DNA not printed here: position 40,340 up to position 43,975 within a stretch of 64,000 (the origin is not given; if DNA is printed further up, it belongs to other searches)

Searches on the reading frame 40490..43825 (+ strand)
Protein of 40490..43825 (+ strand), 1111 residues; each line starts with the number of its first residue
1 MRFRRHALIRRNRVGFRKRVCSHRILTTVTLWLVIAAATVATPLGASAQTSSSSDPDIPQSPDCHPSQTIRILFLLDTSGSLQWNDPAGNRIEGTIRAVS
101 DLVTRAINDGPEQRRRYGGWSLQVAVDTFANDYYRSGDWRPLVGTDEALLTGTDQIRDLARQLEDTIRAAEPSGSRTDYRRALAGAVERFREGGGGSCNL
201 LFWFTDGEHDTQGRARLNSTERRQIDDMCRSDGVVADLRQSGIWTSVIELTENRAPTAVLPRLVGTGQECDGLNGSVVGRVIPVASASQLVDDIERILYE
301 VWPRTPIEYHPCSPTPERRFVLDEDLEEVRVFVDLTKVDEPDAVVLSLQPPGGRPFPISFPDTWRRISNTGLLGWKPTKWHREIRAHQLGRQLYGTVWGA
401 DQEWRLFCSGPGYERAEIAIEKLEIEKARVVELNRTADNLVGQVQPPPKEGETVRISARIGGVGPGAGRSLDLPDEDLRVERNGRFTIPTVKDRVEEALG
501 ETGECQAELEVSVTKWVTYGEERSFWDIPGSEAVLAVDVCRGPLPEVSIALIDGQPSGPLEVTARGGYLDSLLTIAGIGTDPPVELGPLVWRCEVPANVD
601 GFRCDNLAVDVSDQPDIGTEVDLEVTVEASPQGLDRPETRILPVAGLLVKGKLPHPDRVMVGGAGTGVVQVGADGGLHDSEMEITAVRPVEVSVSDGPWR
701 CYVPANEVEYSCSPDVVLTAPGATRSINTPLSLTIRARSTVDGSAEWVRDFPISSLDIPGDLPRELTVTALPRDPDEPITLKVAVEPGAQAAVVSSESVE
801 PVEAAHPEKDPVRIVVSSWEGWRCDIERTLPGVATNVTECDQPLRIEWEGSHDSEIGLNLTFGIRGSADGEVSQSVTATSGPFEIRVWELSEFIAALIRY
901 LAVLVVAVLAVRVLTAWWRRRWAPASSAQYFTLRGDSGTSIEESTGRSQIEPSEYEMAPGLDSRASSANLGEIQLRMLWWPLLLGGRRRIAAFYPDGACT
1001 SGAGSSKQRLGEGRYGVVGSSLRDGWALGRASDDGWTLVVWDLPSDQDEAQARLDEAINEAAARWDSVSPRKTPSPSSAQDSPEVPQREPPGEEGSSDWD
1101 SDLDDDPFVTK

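Call 76: search_protein_families(library=pfam, proteins=[window:40490-43825:+], max_evalue=0.001)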
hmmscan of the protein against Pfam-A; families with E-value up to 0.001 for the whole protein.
window:40490-43825:+ (1111 aa): 1 family
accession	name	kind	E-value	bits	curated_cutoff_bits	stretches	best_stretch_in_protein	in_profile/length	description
PF13519.12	VWA_2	-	0.00027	22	27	1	72-208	1-107/107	von Willebrand factor type A domain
